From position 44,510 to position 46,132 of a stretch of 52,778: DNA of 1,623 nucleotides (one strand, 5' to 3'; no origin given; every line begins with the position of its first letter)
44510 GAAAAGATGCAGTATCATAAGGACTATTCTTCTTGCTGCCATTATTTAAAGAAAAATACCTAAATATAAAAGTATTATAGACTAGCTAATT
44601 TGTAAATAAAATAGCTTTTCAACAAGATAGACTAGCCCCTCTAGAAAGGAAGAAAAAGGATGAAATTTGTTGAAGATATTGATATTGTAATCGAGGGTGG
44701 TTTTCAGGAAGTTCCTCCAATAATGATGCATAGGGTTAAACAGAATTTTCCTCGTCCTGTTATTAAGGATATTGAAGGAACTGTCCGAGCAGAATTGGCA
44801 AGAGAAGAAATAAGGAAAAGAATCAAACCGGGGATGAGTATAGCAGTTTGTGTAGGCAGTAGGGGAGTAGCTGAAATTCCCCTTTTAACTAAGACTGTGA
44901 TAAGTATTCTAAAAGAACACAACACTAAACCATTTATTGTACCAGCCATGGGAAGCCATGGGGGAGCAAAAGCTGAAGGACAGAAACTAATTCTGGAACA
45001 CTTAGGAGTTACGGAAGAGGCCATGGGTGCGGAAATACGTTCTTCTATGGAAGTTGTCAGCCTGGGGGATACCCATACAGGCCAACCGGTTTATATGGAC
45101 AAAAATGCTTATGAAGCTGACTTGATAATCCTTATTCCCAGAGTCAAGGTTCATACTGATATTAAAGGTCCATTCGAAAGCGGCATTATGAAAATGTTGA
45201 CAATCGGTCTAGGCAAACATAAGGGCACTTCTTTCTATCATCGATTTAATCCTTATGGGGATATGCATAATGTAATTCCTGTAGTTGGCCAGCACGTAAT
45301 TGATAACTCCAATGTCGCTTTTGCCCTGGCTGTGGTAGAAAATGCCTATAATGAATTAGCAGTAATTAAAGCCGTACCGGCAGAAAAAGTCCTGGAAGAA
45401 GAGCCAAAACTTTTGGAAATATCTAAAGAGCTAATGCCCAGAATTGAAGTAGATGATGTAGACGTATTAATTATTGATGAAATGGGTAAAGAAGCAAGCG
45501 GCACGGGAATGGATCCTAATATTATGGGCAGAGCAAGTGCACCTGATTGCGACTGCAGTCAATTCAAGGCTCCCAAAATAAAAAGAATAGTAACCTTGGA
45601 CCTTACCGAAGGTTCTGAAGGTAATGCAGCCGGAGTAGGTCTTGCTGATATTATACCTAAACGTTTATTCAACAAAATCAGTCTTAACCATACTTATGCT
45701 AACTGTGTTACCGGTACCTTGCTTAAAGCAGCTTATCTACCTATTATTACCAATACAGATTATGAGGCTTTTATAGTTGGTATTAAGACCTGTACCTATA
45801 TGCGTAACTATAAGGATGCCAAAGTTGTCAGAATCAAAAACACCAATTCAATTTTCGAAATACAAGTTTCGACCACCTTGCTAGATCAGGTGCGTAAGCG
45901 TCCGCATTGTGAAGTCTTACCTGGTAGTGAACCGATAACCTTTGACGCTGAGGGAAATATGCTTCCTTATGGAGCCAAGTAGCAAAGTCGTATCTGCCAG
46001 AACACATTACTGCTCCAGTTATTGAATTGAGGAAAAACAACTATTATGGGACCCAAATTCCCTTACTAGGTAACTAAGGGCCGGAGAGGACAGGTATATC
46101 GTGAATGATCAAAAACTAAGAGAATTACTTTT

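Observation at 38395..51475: Nickel-pincer (Lar) cofactor genes embedded in a TRAP/aldolase/GntR locus around a divergent LarA-like enzyme: a candidate undescribed hydroxyacid pathway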

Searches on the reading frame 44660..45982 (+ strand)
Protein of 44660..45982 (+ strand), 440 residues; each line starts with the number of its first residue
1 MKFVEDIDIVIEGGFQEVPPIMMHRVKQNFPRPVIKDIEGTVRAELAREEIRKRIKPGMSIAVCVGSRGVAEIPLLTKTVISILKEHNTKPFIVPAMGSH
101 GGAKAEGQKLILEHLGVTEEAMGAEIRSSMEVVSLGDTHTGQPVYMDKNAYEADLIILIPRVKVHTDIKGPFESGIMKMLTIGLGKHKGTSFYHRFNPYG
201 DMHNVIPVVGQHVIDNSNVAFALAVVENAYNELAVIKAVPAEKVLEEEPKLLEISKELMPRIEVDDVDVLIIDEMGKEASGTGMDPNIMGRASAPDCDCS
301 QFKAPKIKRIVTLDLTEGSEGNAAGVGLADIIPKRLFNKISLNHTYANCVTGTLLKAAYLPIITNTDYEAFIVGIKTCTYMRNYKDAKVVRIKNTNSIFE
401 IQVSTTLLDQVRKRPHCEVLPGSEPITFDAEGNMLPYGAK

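Call 3: search_protein_families(library=pfam, proteins=[window:44660-45982:+])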
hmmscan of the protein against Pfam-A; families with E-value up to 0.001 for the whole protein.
window:44660-45982:+ (440 aa): 2 families
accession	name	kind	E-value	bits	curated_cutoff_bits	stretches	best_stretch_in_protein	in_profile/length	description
PF09861.14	Lar_N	-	1.2e-08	34.8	23.3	1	38-189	34-187/204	Lactate racemase N-terminal domain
PF04015.17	DUF362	-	5.9e-06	26.9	24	1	74-213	20-155/200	Domain of unknown function (DUF362)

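Call 6: search_solved_structures(query=window:44660-45982:+, max_evalue=10, show_alignments=3)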
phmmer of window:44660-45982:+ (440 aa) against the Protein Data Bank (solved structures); distinct sequences matched with E-value up to 10: 4.
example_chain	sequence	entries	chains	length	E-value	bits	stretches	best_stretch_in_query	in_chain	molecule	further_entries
9q3j_A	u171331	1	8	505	0.0011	21.4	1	118-176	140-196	DUF2088 domain-containing protein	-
9q2u_A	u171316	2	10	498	0.24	13.7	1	130-190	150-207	Lactate racemase A | LarA-like nickel-pincer nucleotide cofactor-utilizing enzyme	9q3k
5voh_A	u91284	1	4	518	0.31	13.3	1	124-170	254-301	NADH oxidase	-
5er0_A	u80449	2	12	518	0.32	13.3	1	124-170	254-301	NADH oxidase | NAD(FAD)-dependent dehydrogenase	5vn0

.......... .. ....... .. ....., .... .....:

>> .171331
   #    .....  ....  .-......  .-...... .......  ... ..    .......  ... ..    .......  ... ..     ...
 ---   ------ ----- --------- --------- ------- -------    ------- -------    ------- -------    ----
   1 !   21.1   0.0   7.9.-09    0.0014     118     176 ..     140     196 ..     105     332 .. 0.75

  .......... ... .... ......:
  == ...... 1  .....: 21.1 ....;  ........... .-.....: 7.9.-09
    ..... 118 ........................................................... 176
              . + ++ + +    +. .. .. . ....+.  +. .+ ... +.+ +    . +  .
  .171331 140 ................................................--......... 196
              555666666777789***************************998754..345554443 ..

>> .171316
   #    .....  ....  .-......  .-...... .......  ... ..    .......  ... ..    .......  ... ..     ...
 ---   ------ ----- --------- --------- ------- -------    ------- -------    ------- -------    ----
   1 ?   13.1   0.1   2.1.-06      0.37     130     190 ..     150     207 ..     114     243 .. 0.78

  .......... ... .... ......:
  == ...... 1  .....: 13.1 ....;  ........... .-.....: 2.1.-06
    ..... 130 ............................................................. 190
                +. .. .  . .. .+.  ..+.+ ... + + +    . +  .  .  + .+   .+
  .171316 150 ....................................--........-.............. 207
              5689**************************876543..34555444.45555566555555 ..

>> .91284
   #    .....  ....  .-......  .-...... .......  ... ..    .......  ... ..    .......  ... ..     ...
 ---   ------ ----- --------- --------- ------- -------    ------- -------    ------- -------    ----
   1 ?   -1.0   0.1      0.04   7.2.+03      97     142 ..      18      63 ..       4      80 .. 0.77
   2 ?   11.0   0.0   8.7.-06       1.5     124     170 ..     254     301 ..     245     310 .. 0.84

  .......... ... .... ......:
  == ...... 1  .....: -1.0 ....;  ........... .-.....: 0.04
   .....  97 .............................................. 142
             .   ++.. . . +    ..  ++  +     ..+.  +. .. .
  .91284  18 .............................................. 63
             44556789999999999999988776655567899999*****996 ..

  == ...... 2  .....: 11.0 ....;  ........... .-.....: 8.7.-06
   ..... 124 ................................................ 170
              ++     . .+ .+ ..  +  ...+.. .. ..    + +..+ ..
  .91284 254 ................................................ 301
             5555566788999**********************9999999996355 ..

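Call 7: search_protein_families(library=ncbifam, proteins=[window:44660-45982:+], max_evalue=0.01)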
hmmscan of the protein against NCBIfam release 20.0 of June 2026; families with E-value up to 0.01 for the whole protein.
window:44660-45982:+ (440 aa): 5 families
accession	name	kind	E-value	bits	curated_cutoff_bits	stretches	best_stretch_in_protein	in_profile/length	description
NF052515.1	NPN_iso_grp_22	equivalog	1e-151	505.3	400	1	22-413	3-391/392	nickel pincer cofactor-dependent isomerase, group 22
NF052593.1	NPN_racem_MAR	equivalog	3.8e-07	29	500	1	91-234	95-242/415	nickel-dependent malate racemase, LarAH6 family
NF052595.1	NPN_LarAH5_MAR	equivalog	2.7e-06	26.6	462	1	58-189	59-190/415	nickel-dependent malate racemase, LarAH5 family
NF052525.1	NPN_LarAH10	equivalog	8.6e-05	21.4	540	1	40-166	38-174/426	NPN-dependent 2-hydroxyacid racemase, LarAH10 family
NF052623.1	Npun_F2552_fam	equivalog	0.0015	17.9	500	1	74-168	60-150/314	Npun_F2552 family protein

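Call 22: find_homologous_proteins(query=window:44660-45982:+, max_evalue=0.00001)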
Query window:44660-45982:+ (440 aa): 7988 proteins with E <= 0.00001 among 8000 candidates; the best 120 are listed.
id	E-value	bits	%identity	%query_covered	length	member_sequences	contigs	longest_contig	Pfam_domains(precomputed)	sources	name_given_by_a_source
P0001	1.4e-269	912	92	100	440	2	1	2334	PF04015.18,PF09861.15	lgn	-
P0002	9.3e-116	406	49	93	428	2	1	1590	PF04015.18,PF09861.15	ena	-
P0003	2.5e-115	404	48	98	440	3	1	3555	PF09861.15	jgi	jgi:uncharacterized protein (DUF362 family)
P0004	1.5e-113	398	46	97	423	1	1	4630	PF09861.15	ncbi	ncbi:MAG: lactate racemase domain-containing protein [Sporomusa sp.]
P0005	3.4e-113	397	48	94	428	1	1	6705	PF09861.15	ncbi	-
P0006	1.2e-112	395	47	97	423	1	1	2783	PF04015.18,PF09861.15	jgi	-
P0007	1.5e-112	395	46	97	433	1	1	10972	-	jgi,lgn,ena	-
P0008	3.5e-112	394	47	94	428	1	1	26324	PF04015.18,PF09861.15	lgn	-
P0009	3.6e-112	394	45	98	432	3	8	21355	PF04015.18,PF09861.15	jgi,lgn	-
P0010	4.0e-112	394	45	99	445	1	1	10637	PF09861.15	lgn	-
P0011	5.2e-112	393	47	94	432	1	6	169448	PF09861.15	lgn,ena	-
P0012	5.8e-112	393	48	94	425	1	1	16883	PF04015.18,PF09861.15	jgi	jgi:nickel-dependent lactate racemase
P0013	7.3e-112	393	46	95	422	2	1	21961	PF09861.15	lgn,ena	-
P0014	8.1e-112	393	49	88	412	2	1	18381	PF04015.18,PF09861.15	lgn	-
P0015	1.4e-111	392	48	90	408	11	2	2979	PF04015.18,PF09861.15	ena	-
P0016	1.7e-111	391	48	97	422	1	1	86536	PF04015.18,PF09861.15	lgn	-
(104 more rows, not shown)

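Call 24: search_solved_structures(query=A1, max_evalue=1, show_alignments=5)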
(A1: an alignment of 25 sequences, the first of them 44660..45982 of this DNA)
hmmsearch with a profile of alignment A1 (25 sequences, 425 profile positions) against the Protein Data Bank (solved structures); distinct sequences matched with E-value up to 1: 3.
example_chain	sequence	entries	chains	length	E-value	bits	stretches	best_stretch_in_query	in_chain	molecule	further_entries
9q2u_A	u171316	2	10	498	0.07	15.3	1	125-209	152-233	Lactate racemase A | LarA-like nickel-pincer nucleotide cofactor-utilizing enzyme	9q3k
2yjg_A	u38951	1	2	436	0.22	13.6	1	78-158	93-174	LACTATE RACEMASE APOPROTEIN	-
9q3j_A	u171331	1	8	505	0.36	12.9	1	123-156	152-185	DUF2088 domain-containing protein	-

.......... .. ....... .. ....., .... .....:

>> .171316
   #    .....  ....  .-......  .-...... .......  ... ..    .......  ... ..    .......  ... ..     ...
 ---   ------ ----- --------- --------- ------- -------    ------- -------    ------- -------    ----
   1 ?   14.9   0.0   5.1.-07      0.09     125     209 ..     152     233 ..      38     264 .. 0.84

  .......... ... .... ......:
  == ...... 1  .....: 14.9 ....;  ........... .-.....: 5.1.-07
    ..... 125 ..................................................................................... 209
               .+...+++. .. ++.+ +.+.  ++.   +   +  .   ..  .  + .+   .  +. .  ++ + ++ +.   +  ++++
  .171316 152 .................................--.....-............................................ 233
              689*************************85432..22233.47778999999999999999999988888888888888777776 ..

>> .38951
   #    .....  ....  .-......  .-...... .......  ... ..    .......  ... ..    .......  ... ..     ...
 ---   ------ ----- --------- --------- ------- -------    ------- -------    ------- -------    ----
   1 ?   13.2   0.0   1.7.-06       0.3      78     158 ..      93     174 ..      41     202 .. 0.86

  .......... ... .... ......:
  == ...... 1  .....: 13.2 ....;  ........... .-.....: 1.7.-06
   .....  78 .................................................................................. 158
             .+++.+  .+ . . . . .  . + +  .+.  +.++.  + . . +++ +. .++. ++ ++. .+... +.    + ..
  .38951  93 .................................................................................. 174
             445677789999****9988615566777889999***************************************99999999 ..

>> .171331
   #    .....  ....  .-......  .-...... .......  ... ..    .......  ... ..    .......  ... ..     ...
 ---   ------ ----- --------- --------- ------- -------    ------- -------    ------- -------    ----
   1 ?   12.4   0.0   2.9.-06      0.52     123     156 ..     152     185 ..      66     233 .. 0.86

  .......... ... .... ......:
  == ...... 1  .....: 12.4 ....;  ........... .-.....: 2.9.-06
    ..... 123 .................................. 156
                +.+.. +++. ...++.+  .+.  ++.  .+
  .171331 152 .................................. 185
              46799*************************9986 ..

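Call 30: find_encoding_contigs(protein=P0001, flank=10000, max_places=4)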
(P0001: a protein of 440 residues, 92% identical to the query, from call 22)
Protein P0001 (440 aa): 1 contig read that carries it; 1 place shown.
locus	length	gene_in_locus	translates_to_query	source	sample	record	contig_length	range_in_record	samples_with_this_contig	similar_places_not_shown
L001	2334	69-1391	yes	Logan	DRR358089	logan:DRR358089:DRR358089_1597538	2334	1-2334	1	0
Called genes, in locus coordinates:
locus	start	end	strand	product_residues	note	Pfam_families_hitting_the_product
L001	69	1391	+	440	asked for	PF09861:Lar_N, PF04015:DUF362 (weak)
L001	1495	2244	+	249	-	PF00731:AIRC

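Call 31: find_encoding_contigs(protein=window:44660-45982:+, flank=10000, max_places=4)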
Protein window:44660-45982:+ (440 aa): 3 contigs read that carry it; 3 places shown.
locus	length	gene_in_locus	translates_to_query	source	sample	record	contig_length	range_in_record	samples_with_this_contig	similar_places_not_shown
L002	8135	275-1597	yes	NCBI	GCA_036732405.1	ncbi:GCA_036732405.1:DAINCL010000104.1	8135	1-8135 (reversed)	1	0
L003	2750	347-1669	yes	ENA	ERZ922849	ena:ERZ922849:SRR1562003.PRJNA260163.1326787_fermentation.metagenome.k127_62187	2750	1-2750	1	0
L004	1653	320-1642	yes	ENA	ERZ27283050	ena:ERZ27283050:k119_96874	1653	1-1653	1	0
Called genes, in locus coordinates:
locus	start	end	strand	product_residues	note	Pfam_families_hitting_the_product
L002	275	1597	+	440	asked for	PF09861:Lar_N, PF04015:DUF362 (weak)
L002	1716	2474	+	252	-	PF00731:AIRC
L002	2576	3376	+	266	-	PF03328:HpcH_HpaI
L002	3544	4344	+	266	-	PF01969:Ni_insertion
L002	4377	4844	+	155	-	PF02203:TarH (weak), PF12729:4HB_MCP_1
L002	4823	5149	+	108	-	PF12729:4HB_MCP_1 (weak)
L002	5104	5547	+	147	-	-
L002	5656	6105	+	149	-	PF04657:DMT_YdcZ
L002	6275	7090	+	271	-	-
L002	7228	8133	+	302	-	?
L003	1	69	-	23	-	?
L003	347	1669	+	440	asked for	PF09861:Lar_N, PF04015:DUF362 (weak)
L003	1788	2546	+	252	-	PF00731:AIRC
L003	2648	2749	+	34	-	?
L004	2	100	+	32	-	?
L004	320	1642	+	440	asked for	PF09861:Lar_N, PF04015:DUF362 (weak)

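Call 32: find_related_loci(query=A1, collection=genome_contigs, flank=10000)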
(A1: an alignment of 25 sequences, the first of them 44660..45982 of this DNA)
Query A1 (440 aa) in genome_contigs; peptide patterns used: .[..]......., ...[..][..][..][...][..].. (x = any residue, [..] = any of these).
600 stretches matched a pattern (row limit reached: there are more); 596 encode a relative of the query (tblastn E <= 1e-3); the best 80 are kept; 80 distinct loci.
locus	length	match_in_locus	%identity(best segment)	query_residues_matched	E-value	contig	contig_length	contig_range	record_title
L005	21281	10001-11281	45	5-435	1e-116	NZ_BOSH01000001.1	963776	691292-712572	Paenibacillus sp. J2TS4 sequence01, whole genome shotgun sequence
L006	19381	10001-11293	45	5-440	9e-113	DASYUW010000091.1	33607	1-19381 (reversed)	MAG TPA_asm: Burkholderiales bacterium isolate SMAG_U4605 k141_341155, whole genome shotgun sequence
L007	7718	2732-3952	43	23-435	9e-113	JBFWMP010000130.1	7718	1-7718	MAG: Clostridia bacterium isolate CA_2019_NHSR_92 NODE_19605_length_7718_cov_5.273877_NHSR, whole genome shotgun sequenc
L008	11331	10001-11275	45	10-438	5e-112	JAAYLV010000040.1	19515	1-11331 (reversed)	MAG: Bacillota bacterium isolate AS20ysBPTH_116 20187_AS20, whole genome shotgun sequence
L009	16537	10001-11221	45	23-435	3e-112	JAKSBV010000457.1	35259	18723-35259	MAG: Bacillota bacterium isolate MAG.222 k141_3518809, whole genome shotgun sequence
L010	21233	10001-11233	46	16-434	3e-111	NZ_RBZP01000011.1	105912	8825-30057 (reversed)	Oceanobacillus halophilus strain DSM 23996 NODE_11_length_105912_cov_124.736, whole genome shotgun sequence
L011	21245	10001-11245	43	15-435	2e-110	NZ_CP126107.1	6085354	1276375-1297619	Neobacillus sp. SuZ13 chromosome, complete genome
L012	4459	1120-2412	44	5-440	2e-111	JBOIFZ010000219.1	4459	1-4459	MAG: Burkholderiales bacterium isolate H1-B1_metabat2.bin.59_sub k127_1807920, whole genome shotgun sequence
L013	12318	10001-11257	44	10-434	1e-110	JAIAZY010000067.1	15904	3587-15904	Bacillus sp. IITD106 67, whole genome shotgun sequence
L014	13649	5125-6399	45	5-434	4e-110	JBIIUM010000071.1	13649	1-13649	MAG: Burkholderiales bacterium isolate ME2004-09-02_3300034061_group2_bin106 Rohwer_bin2335_scaffold_4533_c1, whole geno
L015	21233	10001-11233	44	18-434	3e-110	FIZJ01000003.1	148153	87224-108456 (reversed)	uncultured Clostridia bacterium genome assembly, contig: 120, whole genome shotgun sequence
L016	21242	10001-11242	44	16-435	6e-110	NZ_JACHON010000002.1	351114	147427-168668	Gracilibacillus halotolerans strain DSM 11805 Ga0373195_02, whole genome shotgun sequence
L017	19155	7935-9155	45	15-429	2e-109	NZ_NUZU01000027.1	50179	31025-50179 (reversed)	Bacillus sp. AFS073361 AFS073361_116_A10_Contig37_140618, whole genome shotgun sequence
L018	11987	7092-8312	45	22-435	1e-109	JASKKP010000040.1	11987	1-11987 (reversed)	MAG: Bacillota bacterium isolate DJKA57_NP-J24_bin.10 scaffold_438, whole genome shotgun sequence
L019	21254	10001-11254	44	5-429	3e-109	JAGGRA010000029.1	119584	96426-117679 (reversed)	Pseudomonas sp. ISL-84 ISL84_30, whole genome shotgun sequence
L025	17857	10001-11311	45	4-435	1e-108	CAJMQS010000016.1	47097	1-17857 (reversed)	TPA_asm: uncultured bacterium isolate ERR1600592-bin.44 genome assembly, contig: NODE_923_length_47097_cov_39.455317, wh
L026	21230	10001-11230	45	25-438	3e-108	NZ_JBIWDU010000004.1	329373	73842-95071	Neobacillus sp. NPDC097160 NPDC097160_222_D7.ctg-0004, whole genome shotgun sequence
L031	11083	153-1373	46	23-435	1e-107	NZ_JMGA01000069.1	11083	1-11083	Desulfosporosinus sp. HMP52 Desulfosporosinus_HMP51_contig_87, whole genome shotgun sequence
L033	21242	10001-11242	43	15-434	1e-107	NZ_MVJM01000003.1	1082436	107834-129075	Halalkalibacter urbisdiaboli strain FJAT-45385 Scaffold3, whole genome shotgun sequence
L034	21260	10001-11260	44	10-435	1e-107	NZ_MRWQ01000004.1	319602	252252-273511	Domibacillus mangrovi strain SAOS 44 WGS_contig_4, whole genome shotgun sequence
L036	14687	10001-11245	42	15-435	1e-107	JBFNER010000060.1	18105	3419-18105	MAG: Neobacillus sp. isolate AA13 NODE_1207_length_18105_cov_13.944488, whole genome shotgun sequence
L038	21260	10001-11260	43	10-435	5e-107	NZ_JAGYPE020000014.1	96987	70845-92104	Neobacillus citreus strain FJAT-50051 scaffold14, whole genome shotgun sequence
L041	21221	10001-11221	45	23-435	1e-106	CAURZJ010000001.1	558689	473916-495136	MAG TPA_asm: uncultured Peptococcaceae bacterium isolate ERR9969148_bin.12_MetaWRAP_v1.3_MAG genome assembly, contig: ER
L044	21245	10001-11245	44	15-435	1e-106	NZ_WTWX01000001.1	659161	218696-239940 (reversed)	Paenibacillus sp. An7 NODE_1_length_659161_cov_43.770172, whole genome shotgun sequence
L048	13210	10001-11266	42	1-435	2e-106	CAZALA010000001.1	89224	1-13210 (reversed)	MAG TPA_asm: uncultured Propionivibrio sp. isolate SRP302447_co2_265 genome assembly, contig: NODE_812_length_89224_cov_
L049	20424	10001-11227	45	23-435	2e-106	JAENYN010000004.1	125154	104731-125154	MAG: Alkalihalobacillus macyae isolate B5_bin.12 B5_bin12_NODE_65_length_125154_cov_40.296117, whole genome shotgun sequ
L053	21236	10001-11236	43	23-437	4e-106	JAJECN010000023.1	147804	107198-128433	MAG: Candidatus Poribacteria bacterium isolate jk18xAbins.24 k141_1251281, whole genome shotgun sequence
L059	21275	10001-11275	44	7-436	7e-106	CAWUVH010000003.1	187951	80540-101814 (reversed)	MAG: uncultured Burkholderiales bacterium isolate HER22_SLD_50_bin_17_1 genome assembly, contig: HER22_SLD_50_bin_17-rea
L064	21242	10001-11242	44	15-434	2e-105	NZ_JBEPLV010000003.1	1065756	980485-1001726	Paenibacillus favisporus strain DSM 17253 Ga0480242_03, whole genome shotgun sequence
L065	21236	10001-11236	42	23-437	2e-105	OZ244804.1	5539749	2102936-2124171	MAG: Candidatus Poribacteria bacterium isolate 01d6ffbc-f1d2-4681-b35a-d9b575322fea genome assembly, chromosome: 1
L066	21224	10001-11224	43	23-434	5e-105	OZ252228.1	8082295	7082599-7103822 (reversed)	MAG: Candidatus Latescibacterota bacterium isolate 2d5a3a6b-ac94-4199-888f-c4fbb53c5f42 genome assembly, chromosome: 1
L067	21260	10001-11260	42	9-432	5e-105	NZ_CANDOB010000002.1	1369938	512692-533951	Alkalihalobacillus sp. CinArs1 NODE_2_length_1369938_cov_206.77, whole genome shotgun sequence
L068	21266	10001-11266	42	10-437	3e-105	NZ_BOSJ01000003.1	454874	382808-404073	Paenibacillus sp. J45TS6 sequence003, whole genome shotgun sequence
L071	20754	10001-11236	42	23-437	6e-105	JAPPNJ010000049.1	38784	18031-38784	MAG: Candidatus Poribacteria bacterium isolate RHO3_bin_69 NODE_2074_length_38784_cov_17.482739, whole genome shotgun se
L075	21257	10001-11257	41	10-434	2e-104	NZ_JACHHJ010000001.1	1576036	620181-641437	Geomicrobium halophilum strain DSM 21769 Ga0415242_01, whole genome shotgun sequence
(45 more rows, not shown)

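Call 33: predict_structure(alignment_id=A1)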
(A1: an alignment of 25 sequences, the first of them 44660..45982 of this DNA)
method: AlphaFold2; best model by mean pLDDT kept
length: 440 residues; sequences in the alignment: 25
mean_pLDDT: 87.6   pTM: 0.87
mean pLDDT of the five models: 87.6, 87.5, 87.0, 85.3, 85.2
residues with pLDDT >= 90: 272; 70-90: 119; 50-70: 32; < 50: 17
segments of 3 or more residues with pLDDT < 50: 1-14
pLDDT, mean of each block of 10 residues (from residue 1): 41 61 95 97 98 97 85 96 98 85 76 92 95 94 94 98 87 93 90 71 86 97 95 97 97 94 93 73 84 79 91 87 85 93 79 69 92 83 86 90 96 95 92 78
secondary structure, 60 per line:
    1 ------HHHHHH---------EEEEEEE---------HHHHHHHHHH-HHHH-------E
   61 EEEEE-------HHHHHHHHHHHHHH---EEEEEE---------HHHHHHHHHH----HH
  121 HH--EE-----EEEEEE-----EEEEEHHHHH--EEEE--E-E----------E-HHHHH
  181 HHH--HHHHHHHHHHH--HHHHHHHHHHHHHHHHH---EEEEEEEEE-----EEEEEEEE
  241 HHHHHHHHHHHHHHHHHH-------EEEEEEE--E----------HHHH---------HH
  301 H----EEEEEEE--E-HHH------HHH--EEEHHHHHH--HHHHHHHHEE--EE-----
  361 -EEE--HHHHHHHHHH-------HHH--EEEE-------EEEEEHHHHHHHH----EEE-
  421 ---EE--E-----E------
elements in order: H7-12 E22-28 H38-47 H49-52 E60-65 H73-86 E90-95 H105-114 H119-122 E132-137 E143-147 H148-152 E155-158 H176-183 H186-196 H199-215 E219-227 E233-240 H241-258 E266-272 H286-289 E306-312 E331-333 H334-339 H342-349 E362-364 H367-376 E389-392 E400-404 H405-412 E417-419
